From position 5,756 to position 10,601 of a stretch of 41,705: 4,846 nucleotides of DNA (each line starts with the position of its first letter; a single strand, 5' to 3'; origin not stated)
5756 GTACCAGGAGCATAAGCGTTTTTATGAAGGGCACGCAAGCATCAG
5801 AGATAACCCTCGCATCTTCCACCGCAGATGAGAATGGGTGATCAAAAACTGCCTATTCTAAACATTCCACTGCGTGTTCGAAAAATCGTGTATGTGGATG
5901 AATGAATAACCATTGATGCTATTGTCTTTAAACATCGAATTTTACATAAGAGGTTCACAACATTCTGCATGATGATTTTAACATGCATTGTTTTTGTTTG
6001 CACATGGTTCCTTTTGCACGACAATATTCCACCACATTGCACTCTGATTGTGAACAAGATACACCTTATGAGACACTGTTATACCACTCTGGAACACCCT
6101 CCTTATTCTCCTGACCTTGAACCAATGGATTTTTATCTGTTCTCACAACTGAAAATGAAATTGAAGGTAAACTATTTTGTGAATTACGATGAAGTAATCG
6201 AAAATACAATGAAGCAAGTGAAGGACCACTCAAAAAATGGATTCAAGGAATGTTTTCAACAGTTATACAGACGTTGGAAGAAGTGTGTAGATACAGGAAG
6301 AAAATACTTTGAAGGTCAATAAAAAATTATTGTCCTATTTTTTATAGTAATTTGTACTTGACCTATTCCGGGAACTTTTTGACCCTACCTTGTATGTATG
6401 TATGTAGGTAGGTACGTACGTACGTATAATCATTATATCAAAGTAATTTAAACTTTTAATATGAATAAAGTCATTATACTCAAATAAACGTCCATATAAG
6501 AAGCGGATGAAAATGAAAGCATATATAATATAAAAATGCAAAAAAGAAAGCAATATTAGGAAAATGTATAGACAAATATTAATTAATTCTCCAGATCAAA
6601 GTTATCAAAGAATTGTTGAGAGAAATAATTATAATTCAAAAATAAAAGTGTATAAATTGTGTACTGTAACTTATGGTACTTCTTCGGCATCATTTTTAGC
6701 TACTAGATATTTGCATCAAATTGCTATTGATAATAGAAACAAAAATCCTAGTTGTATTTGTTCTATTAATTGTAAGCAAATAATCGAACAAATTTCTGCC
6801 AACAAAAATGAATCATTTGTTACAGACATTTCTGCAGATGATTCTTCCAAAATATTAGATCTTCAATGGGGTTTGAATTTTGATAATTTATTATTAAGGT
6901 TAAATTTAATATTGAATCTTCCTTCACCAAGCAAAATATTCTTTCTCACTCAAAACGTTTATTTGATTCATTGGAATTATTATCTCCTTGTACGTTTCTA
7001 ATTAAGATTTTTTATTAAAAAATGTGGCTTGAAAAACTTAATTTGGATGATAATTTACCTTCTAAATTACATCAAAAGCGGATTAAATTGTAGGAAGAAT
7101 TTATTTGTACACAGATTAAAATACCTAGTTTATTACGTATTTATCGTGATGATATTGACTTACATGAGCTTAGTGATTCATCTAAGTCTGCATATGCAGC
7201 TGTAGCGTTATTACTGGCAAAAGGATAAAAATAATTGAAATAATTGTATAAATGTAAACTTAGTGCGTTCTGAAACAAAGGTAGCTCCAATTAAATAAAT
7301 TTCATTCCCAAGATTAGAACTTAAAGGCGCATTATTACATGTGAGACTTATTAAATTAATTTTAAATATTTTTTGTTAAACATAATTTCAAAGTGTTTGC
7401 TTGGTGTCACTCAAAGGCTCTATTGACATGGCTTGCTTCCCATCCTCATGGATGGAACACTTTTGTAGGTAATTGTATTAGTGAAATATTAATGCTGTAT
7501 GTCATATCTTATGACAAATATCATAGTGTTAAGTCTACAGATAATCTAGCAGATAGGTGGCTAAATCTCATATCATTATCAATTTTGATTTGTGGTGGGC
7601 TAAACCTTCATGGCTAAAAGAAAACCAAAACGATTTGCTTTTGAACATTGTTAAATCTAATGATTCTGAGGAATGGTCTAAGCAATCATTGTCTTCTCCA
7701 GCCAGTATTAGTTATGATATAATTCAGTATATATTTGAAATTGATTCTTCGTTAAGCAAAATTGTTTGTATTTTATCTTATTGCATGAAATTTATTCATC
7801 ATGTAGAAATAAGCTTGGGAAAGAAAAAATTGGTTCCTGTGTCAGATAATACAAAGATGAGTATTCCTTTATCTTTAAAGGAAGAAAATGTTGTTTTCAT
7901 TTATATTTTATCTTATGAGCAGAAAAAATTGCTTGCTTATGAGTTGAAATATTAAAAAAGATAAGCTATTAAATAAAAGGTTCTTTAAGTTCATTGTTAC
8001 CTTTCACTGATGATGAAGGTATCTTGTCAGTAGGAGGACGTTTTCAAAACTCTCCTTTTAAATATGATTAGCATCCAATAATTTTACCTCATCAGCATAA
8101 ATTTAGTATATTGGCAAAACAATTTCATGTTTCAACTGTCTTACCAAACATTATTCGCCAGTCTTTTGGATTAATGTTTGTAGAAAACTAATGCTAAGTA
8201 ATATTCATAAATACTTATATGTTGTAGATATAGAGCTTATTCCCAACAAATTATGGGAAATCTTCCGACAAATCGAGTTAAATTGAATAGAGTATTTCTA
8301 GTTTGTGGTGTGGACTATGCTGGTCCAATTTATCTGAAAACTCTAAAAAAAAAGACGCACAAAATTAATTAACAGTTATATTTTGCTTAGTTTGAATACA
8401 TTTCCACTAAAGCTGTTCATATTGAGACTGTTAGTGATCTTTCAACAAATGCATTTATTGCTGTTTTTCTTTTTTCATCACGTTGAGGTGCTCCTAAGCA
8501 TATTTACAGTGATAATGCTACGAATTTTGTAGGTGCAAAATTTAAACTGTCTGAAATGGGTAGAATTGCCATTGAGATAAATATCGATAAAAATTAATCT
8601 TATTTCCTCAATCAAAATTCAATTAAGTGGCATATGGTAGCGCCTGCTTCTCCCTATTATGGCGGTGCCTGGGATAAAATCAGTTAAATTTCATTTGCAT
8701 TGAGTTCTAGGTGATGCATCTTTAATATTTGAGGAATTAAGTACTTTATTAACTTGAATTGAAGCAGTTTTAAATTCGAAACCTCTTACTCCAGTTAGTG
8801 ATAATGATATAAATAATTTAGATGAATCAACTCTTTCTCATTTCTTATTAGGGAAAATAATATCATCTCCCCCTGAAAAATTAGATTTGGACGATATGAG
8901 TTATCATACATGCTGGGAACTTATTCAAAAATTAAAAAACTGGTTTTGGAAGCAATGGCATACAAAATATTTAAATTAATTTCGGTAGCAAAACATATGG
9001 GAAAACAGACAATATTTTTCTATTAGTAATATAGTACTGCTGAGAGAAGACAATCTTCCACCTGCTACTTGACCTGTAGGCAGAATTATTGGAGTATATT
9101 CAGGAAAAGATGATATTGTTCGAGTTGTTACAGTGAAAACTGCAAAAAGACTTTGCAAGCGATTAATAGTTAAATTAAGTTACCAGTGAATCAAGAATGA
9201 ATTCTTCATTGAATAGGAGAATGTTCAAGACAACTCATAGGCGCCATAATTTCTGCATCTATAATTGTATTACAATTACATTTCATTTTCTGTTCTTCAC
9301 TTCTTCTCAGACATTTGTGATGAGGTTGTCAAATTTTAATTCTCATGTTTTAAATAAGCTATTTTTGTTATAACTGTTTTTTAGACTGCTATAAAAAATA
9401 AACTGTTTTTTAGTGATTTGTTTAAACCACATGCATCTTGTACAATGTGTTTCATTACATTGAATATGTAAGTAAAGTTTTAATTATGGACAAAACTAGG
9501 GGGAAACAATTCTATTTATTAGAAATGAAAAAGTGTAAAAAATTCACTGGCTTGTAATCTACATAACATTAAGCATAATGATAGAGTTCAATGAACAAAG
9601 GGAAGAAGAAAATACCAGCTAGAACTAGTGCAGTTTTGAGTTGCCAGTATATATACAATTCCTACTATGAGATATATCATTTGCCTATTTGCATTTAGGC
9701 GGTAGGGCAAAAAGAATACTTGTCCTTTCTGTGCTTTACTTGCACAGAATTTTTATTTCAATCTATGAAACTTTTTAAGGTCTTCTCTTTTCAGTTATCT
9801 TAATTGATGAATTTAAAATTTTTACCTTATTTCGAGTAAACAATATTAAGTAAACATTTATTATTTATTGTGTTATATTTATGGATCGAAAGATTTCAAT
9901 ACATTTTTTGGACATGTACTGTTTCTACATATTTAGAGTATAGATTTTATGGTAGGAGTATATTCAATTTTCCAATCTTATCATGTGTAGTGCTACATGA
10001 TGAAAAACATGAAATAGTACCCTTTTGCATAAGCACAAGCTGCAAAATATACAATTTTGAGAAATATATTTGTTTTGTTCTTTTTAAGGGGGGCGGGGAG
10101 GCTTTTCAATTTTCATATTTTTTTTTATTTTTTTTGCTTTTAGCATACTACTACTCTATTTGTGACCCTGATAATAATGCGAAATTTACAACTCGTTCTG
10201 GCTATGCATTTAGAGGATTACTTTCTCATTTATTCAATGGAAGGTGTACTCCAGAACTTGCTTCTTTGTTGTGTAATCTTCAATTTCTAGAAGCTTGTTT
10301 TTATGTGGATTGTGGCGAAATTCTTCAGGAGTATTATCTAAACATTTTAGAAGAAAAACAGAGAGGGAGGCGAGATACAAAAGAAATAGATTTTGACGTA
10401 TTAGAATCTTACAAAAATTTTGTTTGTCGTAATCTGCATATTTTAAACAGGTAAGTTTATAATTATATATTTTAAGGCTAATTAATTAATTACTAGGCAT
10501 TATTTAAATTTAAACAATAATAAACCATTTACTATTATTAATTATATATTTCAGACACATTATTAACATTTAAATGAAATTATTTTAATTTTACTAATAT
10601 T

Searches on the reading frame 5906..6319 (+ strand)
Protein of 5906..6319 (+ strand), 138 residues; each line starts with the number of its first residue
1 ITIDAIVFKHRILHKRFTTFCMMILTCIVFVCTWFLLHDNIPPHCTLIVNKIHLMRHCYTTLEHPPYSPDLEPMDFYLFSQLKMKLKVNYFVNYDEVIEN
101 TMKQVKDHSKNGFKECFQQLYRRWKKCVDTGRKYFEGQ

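Call 69: search_protein_families(library=pfam, proteins=[window:5906-6319:+], max_evalue=0.01)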
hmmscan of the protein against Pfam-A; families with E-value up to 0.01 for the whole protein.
window:5906-6319:+ (138 aa): 1 family
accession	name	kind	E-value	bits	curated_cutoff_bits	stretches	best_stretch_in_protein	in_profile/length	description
PF13358.12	DDE_3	-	0.004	17.5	28.6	0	7-96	54-144/146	DDE superfamily endonuclease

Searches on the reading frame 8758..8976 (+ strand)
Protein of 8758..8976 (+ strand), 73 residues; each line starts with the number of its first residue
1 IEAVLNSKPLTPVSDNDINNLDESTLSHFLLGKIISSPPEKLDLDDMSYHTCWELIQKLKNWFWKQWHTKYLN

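Call 38: search_protein_families(library=pfam, proteins=[window:8758-8976:+], max_evalue=1)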
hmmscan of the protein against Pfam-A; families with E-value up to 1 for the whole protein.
seq(73 aa): 2 families
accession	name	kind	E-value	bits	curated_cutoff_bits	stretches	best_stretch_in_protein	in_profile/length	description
PF18701.6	DUF5641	-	0.025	15.2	23.1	1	52-73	2-23/94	Family of unknown function (DUF5641)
PF17035.10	BET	-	0.15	12.7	24.5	0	42-57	45-60/64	Bromodomain extra-terminal - transcription regulation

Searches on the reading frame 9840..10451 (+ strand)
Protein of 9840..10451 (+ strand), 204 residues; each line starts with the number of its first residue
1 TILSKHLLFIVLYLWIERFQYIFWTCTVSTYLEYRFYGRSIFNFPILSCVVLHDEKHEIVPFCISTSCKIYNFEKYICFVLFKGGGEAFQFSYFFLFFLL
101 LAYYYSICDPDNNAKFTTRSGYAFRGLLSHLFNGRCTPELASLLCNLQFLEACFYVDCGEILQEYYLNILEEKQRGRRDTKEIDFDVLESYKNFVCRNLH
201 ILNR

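Call 38: search_protein_families(library=pfam, proteins=[window:9840-10451:+], max_evalue=1)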
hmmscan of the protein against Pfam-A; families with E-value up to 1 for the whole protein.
seq(204 aa): 2 families
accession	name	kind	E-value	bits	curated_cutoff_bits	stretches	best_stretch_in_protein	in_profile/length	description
PF17908.6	APAF1_C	-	0.00088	19.6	22.8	1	104-203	12-104/135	APAF-1 helical domain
PF12335.14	SBF2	-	0.16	12.1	22.1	1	146-181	137-172/227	Myotubularin protein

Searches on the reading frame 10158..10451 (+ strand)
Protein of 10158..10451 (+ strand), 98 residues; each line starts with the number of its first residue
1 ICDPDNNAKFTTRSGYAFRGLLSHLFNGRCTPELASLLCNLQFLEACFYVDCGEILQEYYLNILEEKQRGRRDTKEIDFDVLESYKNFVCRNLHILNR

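Call 39: find_homologous_proteins(query=window:10158-10451:+, max_evalue=1)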
Query seq(98 aa): 1 candidates shared short words with the query, none scored E <= 1.
